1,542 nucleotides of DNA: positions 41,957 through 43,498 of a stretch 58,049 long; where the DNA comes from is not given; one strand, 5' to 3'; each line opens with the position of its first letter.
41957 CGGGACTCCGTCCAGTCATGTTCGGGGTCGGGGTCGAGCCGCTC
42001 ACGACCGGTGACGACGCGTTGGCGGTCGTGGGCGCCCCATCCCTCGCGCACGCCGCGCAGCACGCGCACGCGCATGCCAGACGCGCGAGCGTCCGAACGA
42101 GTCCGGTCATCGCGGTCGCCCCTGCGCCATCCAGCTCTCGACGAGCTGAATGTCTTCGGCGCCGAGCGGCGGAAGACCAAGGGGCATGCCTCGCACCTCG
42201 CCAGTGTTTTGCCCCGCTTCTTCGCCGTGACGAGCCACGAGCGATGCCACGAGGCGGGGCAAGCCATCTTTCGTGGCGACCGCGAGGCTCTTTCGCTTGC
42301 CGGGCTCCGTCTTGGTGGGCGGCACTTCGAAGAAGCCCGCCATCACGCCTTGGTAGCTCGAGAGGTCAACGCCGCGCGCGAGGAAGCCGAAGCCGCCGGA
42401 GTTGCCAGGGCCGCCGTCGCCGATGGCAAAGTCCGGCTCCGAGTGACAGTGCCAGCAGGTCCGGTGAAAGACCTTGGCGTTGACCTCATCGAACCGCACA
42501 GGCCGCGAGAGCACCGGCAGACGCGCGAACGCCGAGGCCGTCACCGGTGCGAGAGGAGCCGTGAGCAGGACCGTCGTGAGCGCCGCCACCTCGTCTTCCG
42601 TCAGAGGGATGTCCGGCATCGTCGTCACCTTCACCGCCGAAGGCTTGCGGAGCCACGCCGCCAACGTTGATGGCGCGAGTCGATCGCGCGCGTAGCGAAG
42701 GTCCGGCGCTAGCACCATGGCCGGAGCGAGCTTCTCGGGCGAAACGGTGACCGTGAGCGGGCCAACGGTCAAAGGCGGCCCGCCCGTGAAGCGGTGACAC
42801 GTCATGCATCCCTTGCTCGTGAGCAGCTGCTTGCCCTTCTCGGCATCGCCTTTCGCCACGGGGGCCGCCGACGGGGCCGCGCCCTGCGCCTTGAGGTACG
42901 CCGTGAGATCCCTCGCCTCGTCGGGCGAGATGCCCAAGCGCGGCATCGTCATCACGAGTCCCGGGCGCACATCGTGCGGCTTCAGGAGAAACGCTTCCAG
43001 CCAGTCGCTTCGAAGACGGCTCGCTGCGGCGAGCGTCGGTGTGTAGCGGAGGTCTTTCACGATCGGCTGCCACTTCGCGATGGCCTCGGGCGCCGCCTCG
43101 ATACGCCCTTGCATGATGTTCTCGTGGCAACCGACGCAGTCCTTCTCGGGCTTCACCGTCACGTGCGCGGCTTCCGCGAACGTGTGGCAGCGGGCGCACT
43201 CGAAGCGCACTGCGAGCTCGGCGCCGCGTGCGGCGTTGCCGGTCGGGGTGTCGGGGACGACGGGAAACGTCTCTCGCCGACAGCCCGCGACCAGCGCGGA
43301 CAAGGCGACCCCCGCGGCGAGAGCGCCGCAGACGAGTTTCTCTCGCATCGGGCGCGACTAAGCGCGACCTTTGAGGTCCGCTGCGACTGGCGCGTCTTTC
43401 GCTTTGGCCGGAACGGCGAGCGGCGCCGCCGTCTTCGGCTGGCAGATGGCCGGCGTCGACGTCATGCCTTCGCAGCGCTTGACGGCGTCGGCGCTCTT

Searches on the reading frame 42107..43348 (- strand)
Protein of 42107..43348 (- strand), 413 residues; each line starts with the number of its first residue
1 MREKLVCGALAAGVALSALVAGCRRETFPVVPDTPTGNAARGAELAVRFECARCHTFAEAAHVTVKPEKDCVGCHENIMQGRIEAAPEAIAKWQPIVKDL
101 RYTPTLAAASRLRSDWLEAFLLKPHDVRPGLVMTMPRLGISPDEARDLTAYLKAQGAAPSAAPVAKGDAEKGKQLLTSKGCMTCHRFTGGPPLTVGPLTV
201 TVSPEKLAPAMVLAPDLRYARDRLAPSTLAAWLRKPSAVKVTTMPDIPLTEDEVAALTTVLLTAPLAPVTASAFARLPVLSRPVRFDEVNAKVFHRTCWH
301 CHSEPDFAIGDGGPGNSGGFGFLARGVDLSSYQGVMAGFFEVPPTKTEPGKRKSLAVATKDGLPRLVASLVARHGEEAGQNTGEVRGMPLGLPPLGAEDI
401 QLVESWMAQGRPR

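Call 3: search_protein_families(library=pfam, proteins=[window:42107-43348:-], max_evalue=0.01)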
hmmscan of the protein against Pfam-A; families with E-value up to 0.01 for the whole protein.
window:42107-43348:- (413 aa): 5 families
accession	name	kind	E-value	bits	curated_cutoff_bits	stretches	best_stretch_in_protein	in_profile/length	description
PF00034.26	Cytochrom_C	-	3.8e-13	51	21.3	1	169-259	1-84/90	Cytochrome c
PF13442.11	Cytochrome_CBB3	-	8.1e-10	39.3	27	0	168-257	2-64/68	Cytochrome C oxidase, cbb3-type, subunit III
PF14522.11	Cytochrome_C7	-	7.6e-05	22.9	24.8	0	41-76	34-67/67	Cytochrome c7 and related cytochrome c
PF14537.11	Cytochrom_c3_2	-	0.00028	21.7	25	1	49-81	7-39/79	Cytochrome c3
PF22113.1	Mtrc-MtrF_II-IV_dom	-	0.00065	19.7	30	0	50-82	8-42/176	Outer membrane cytochrome MtrC/MtrF-like, domains II/IV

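Call 5: search_protein_families(library=ncbifam, proteins=[window:42107-43348:-], max_evalue=0.01)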
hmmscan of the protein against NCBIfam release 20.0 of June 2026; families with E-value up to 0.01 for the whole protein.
window:42107-43348:- (413 aa): 6 families
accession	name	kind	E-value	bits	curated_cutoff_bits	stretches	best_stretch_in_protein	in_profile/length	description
NF040971.1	cytc_ExtS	equivalog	1.4e-07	31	100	1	211-313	101-198/262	selenite/tellurite reduction operon c-type cytochrome lipoprotein ExtS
NF050122.1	bc1_QcrC_actin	exception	8.3e-07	28.6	200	0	141-215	103-185/253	cytochrome bc1 complex diheme cytochrome c subunit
NF045713.1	CxxCH_16_HmcA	equivalog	0.00048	18.8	400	0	45-85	223-262/541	sulfate respiration complex hexadecaheme cytochrome HmcA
TIGR03153.1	cytochr_NrfH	equivalog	0.0016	18.5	134.2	0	46-78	100-136/138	cytochrome c nitrite reductase small subunit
TIGR00782.1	ccoP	equivalog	0.0063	15.9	179.95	0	132-186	167-219/285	cytochrome-c oxidase, cbb3-type subunit III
TIGR02603.1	CxxCH_TIGR02603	domain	0.0075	16.3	68.15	0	167-199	1-31/134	putative heme-binding domain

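Call 6: find_encoding_contigs(protein=window:42107-43348:-, flank=10000, max_places=6)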
Protein window:42107-43348:- (413 aa): 4 contigs read that carry it; 4 places shown.
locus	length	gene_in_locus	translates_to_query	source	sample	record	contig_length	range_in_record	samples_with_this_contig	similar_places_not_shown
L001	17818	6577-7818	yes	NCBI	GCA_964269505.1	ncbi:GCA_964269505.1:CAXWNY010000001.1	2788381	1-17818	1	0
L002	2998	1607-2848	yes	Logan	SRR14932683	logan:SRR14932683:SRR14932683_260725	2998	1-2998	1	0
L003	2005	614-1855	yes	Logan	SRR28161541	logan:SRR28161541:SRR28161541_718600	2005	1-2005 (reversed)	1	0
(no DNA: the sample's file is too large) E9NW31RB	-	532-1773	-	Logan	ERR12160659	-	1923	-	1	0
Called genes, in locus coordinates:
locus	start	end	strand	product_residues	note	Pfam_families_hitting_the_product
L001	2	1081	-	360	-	?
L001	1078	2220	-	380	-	PF20510:HgmA_N, PF07883:Cupin_2 (faint)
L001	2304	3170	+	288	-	PF00126:HTH_1, PF03466:LysR_substrate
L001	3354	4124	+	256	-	-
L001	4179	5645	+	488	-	PF00512:HisKA, PF02518:HATPase_c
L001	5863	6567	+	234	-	-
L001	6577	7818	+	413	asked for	PF00034:Cytochrom_C (faint), PF13442:Cytochrome_CBB3 (faint)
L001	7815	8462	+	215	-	PF13899:Thioredoxin_7 (weak)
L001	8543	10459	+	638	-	PF00072:Response_reg (weak), PF00990:GGDEF, PF08668:HDOD, PF01966:HD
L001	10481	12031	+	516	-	-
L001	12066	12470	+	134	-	PF04519:Bactofilin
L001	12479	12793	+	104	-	-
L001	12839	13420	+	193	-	PF04519:Bactofilin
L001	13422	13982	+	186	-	PF00156:Pribosyltran (weak)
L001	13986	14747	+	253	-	PF04452:Methyltrans_RNA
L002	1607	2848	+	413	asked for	PF00034:Cytochrom_C (faint), PF13442:Cytochrome_CBB3 (faint)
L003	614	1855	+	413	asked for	PF00034:Cytochrom_C (faint), PF13442:Cytochrome_CBB3 (faint)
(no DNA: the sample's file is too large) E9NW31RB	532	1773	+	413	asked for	PF00034:Cytochrom_C (faint), PF13442:Cytochrome_CBB3 (faint)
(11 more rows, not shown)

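Call 7: find_homologous_proteins(query=window:42107-43348:-, max_evalue=0.00001)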
Query window:42107-43348:- (413 aa): 1234 proteins with E <= 0.00001 among 8000 candidates; the best 120 are listed.
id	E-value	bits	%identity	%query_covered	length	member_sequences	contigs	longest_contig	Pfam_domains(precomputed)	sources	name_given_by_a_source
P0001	1.0e-274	929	100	100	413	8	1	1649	PF13442.12,PF00034.27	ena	-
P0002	3.8e-152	525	63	91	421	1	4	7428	PF13442.12,PF00034.27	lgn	-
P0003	2.3e-146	506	59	95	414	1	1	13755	PF13442.12,PF00034.27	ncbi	-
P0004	3.6e-144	499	61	92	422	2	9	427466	PF13442.12,PF00034.27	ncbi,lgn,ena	ncbi:MAG: c-type cytochrome [Polyangiaceae bacterium]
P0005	1.5e-139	484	56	94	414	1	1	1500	PF13442.12,PF00034.27,PF14522.12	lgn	-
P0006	2.4e-136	473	55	98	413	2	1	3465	PF13442.12,PF00034.27,PF14522.12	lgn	-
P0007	6.3e-135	468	57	92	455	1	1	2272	PF13442.12,PF00034.27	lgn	-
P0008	2.0e-128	447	54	94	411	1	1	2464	PF13442.12,PF00034.27,PF14522.12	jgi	jgi:cytochrome c2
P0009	6.7e-118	412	53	93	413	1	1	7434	PF13442.12,PF00034.27,PF14522.12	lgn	-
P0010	1.3e-116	408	54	91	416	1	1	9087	PF13442.12,PF00034.27,PF14522.12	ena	-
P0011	3.2e-116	407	53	92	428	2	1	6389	PF13442.12,PF00034.27,PF14522.12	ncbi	-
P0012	9.0e-116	405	51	91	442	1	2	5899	PF13442.12,PF00034.27,PF14522.12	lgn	-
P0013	2.5e-114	401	53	93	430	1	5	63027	PF13442.12,PF00034.27,PF14522.12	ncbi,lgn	-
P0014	4.1e-114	400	50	92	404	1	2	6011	PF13442.12,PF00034.27,PF14522.12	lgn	-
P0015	4.8e-114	400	50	93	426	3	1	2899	PF13442.12,PF00034.27,PF14522.12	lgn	-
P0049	1.3e-109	385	49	99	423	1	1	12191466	PF13442.12,PF00034.27,PF14522.12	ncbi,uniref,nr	ncbi:putative large, multifunctional secreted protein [Labilithrix luteola]|uniref:Putative large, m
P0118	2.4e-105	371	48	92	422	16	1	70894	PF13442.12,PF00034.27,PF14522.12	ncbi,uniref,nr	ncbi:c-type cytochrome [Polyangium fumosum]|uniref:C-type cytochrome n=1 Tax=Polyangium fumosum TaxI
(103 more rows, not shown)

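Call 9: find_related_loci(query=A1, collection=genome_contigs, flank=10000)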
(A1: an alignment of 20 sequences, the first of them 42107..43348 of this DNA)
Query A1 (413 aa) in genome_contigs; peptide patterns used: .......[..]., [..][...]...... (x = any residue, [..] = any of these).
356 stretches matched a pattern; 256 encode a relative of the query (tblastn E <= 1e-3); the best 80 are kept; 80 distinct loci.
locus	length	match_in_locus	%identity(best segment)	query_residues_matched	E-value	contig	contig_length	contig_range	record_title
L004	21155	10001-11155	61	36-413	1e-133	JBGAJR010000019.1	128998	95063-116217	MAG: Polyangiaceae bacterium isolate MAG_AAO_H125.41 AAOH125-41_opera_contig_590, whole genome shotgun sequence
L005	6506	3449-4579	53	35-413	2e-109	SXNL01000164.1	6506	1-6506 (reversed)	MAG: Myxococcales bacterium isolate F1-120-MAGs195 F1-120__c314965, whole genome shotgun sequence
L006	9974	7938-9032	52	37-410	4e-105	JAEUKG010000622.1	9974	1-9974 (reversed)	MAG: Myxococcales bacterium isolate new MAG-89 k141_690057, whole genome shotgun sequence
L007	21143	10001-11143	52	29-409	3e-105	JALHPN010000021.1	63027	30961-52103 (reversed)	MAG: Polyangiaceae bacterium isolate bin.255 c_000000002498, whole genome shotgun sequence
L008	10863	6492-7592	53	39-413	3e-104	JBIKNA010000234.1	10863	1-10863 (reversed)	MAG: Polyangiaceae bacterium isolate ME2014-09-17_3300042434_group5_bin80 Rohwer_bin1490_scaffold_3432_c1, whole genome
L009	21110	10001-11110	51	37-413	4e-104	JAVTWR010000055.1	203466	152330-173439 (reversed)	MAG: Polyangiaceae bacterium isolate labscale reactor_MAG19 NODE_45_length_203466_cov_24.468652, whole genome shotgun se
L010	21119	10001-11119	51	34-413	5e-104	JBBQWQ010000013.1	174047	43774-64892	MAG: Polyangiales bacterium isolate Co_metawrap_2065 Cmw_2065_k141_9627783_length_174047_cov_16.0710, whole genome shotg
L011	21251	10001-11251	49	6-413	1e-103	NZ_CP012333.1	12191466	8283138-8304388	Labilithrix luteola strain DSM 27648 chromosome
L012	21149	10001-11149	48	30-413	1e-102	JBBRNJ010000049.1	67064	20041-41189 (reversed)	MAG: Polyangiales bacterium isolate La1_metabat2.153 LA1C_B2.153_k141_3300481L_67064_cov_14.0000, whole genome shotgun s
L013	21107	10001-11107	49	37-413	2e-102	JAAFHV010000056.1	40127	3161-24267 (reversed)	MAG: Myxococcales bacterium isolate bin26.maxbin.ball.049 WN_Myxococcales_2_scaffold_56, whole genome shotgun sequence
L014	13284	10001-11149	48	30-413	3e-102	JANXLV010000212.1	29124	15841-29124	MAG: Myxococcales bacterium isolate 336R_concoct_307_sub 336R_k141_1630983, whole genome shotgun sequence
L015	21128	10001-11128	49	26-413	5e-102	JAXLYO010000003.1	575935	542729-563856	MAG: Polyangiaceae bacterium isolate STL-MYX15 C3.145.fa-3, whole genome shotgun sequence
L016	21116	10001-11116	49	35-413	6e-101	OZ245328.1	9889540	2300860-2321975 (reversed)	MAG: Polyangiaceae bacterium isolate ef4d6364-0f41-4c80-b183-af888e385f1b genome assembly, chromosome: 1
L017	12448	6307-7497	47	14-413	5e-101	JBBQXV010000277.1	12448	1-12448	MAG: Polyangiales bacterium isolate Co_metawrap_2134 Cmw_2134_k141_11892950_length_12448_cov_8.9974, whole genome shotgu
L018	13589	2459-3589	49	34-413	3e-100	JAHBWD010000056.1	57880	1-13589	MAG: Labilithrix sp. isolate ACE_MYX8 MYX8_56, whole genome shotgun sequence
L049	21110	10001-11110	47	38-413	5e-94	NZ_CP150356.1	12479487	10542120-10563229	Sorangium sp. So ce1014 chromosome, complete genome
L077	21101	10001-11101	47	41-413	3e-90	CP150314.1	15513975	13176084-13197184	Sorangium sp. So ce134 chromosome, complete genome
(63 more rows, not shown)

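Call 12: find_encoding_contigs(protein=P0049, flank=10000, max_places=1)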
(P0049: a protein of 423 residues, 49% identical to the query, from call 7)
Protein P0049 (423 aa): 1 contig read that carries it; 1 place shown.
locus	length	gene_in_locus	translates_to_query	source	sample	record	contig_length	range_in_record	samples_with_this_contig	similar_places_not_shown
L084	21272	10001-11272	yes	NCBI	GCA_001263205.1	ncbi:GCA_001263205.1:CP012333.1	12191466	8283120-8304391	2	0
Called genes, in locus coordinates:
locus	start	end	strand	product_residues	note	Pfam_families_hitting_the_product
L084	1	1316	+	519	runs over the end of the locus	PF04293:SpoVR, PF24755:SpoVR_C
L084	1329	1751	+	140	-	-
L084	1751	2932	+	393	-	-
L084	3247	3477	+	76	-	PF00313:CSD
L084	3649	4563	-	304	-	PF00149:Metallophos, PF12850:Metallophos_2 (weak)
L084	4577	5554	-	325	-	PF03781:FGE-sulfatase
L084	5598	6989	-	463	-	-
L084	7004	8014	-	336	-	PF02779:Transket_pyr, PF02780:Transketolase_C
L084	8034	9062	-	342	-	PF00676:E1_dh, PF02775:TPP_enzyme_C (weak)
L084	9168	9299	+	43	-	-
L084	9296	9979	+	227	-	-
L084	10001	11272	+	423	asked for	PF00034:Cytochrom_C (faint), PF13442:Cytochrome_CBB3 (faint), PF14522:Cytochrome_C7 (faint)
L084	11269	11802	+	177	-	-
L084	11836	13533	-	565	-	PF11170:DUF2957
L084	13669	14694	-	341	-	-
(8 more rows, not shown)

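Call 13: find_encoding_contigs(protein=P0004, flank=10000, max_places=1)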
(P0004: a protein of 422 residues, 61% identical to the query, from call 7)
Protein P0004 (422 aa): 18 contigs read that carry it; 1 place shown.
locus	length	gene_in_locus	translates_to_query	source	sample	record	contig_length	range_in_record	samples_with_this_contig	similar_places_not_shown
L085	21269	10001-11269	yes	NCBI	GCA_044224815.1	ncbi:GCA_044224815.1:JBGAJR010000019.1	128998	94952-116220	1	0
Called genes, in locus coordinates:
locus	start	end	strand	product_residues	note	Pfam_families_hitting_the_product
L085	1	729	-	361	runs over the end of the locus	PF14696:Glyoxalase_5, PF13669:Glyoxalase_4 (faint), PF00903:Glyoxalase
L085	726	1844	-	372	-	PF20510:HgmA_N, PF07883:Cupin_2 (faint)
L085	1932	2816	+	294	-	PF00126:HTH_1, PF03466:LysR_substrate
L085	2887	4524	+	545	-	PF00069:Pkinase, PF01636:APH (faint), PF07714:PK_Tyr_Ser-Thr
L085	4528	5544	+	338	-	-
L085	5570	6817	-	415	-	-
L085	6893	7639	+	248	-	-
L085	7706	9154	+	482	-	PF00512:HisKA, PF02518:HATPase_c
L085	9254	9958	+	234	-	-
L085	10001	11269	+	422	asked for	PF13442:Cytochrome_CBB3 (faint), PF00034:Cytochrom_C (faint)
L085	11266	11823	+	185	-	PF13899:Thioredoxin_7 (weak)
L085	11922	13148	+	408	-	-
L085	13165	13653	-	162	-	-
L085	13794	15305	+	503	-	-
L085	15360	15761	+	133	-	PF04519:Bactofilin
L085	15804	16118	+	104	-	-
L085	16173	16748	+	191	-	PF04519:Bactofilin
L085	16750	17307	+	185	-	PF00156:Pribosyltran (weak)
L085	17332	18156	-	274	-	-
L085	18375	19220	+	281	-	PF03618:Kinase-PPPase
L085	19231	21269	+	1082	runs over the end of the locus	PF13646:HEAT_2 (faint), PF25173:Beta-prop_WDR3_1st (faint), PF23381:Beta-prop_IFT122_1st (faint), PF23414:Beta-prop_EML_2 (faint), PF24817:WD40_WDHD1_1st (faint), PF25174:Beta-prop_THOC3 (faint), PF25172:Beta-prop_WDR3_2nd (faint)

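Call 14: find_encoding_contigs(protein=P0118, flank=10000, max_places=1)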
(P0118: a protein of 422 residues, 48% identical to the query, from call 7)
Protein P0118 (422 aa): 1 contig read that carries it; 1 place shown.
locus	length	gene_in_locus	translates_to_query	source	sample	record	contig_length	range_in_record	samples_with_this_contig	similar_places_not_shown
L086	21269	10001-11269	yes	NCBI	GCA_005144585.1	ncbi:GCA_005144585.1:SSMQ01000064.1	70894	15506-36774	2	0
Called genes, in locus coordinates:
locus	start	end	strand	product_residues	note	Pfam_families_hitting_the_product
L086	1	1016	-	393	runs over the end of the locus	PF07642:BBP2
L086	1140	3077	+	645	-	PF02705:K_trans, PF22776:K_trans_C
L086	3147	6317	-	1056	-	-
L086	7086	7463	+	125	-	-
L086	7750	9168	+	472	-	PF00515:TPR_1 (faint), PF13432:TPR_16 (weak), PF07719:TPR_2 (faint), PF13181:TPR_8 (faint), PF13424:TPR_12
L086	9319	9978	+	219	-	-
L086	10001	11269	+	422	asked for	PF14522:Cytochrome_C7 (faint), PF13442:Cytochrome_CBB3 (faint), PF00034:Cytochrom_C (weak)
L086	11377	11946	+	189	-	-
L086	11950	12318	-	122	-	PF00903:Glyoxalase, PF18029:Glyoxalase_6 (faint)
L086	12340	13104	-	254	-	-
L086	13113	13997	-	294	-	PF05721:PhyH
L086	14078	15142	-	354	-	-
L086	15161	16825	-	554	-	PF13372:Alginate_exp (faint)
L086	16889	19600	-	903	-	PF00069:Pkinase, PF01636:APH (faint), PF07714:PK_Tyr_Ser-Thr, PF03109:ABC1 (weak)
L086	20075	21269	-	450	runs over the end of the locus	PF04471:Mrr_cat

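Call 21: search_solved_structures(query=A1, max_evalue=1, show_alignments=2)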
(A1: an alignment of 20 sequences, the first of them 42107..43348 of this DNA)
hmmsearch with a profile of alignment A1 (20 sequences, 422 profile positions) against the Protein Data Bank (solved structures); distinct sequences matched with E-value up to 1: 127 (the best 60 are shown).
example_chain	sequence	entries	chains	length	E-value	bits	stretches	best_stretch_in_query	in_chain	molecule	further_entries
9l08_A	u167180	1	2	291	9.9e-09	37.6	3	153-200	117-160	Covalently Connected Cytochrome c555 trimer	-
6hwh_M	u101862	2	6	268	1.5e-06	30.5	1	158-213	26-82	Cytochrome bc1 complex cytochrome c subunit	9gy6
8ovc_O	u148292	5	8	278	1.8e-06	30.2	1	158-213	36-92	Cytochrome bc1 complex cytochrome c subunit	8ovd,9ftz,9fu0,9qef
6adq_C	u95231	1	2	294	2.2e-06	29.9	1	158-213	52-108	Cytochrome bc1 complex cytochrome c subunit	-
8hcr_C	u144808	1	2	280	8.9e-06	27.9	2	158-222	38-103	Cytochrome bc1 complex cytochrome c subunit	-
7e1v_O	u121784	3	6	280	8.9e-06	27.9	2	158-222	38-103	Cytochrome bc1 complex cytochrome c subunit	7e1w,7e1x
6xkx_p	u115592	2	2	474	5.3e-05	25.4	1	174-278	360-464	Cbb3-type cytochrome c oxidase subunit CcoP,Cytochrome c-type cyt cy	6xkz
4xyd_B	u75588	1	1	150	0.00011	24.3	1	174-279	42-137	NorC-like protein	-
9msz_A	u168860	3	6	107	0.00034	22.7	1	179-278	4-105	Cytochrome c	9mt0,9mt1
1qn2_A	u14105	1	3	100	0.0004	22.5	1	193-277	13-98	CYTOCHROME CH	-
9wcx_U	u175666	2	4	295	0.00079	21.5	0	173-221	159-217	Cytochrome bc1 complex cytochrome c subunit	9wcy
1crc_A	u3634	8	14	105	0.00089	21.3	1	180-278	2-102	CYTOCHROME C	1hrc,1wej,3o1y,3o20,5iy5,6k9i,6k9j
7rh5_O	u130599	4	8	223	0.00095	21.2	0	173-211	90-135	Cytochrome bc1 complex cytochrome c subunit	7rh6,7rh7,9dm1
3jbt_B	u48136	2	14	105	0.00095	21.2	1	180-278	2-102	Cytochrome c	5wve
1akk_A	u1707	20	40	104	0.0013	20.8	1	180-278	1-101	CYTOCHROME C | Zinc-substituted cytochrome c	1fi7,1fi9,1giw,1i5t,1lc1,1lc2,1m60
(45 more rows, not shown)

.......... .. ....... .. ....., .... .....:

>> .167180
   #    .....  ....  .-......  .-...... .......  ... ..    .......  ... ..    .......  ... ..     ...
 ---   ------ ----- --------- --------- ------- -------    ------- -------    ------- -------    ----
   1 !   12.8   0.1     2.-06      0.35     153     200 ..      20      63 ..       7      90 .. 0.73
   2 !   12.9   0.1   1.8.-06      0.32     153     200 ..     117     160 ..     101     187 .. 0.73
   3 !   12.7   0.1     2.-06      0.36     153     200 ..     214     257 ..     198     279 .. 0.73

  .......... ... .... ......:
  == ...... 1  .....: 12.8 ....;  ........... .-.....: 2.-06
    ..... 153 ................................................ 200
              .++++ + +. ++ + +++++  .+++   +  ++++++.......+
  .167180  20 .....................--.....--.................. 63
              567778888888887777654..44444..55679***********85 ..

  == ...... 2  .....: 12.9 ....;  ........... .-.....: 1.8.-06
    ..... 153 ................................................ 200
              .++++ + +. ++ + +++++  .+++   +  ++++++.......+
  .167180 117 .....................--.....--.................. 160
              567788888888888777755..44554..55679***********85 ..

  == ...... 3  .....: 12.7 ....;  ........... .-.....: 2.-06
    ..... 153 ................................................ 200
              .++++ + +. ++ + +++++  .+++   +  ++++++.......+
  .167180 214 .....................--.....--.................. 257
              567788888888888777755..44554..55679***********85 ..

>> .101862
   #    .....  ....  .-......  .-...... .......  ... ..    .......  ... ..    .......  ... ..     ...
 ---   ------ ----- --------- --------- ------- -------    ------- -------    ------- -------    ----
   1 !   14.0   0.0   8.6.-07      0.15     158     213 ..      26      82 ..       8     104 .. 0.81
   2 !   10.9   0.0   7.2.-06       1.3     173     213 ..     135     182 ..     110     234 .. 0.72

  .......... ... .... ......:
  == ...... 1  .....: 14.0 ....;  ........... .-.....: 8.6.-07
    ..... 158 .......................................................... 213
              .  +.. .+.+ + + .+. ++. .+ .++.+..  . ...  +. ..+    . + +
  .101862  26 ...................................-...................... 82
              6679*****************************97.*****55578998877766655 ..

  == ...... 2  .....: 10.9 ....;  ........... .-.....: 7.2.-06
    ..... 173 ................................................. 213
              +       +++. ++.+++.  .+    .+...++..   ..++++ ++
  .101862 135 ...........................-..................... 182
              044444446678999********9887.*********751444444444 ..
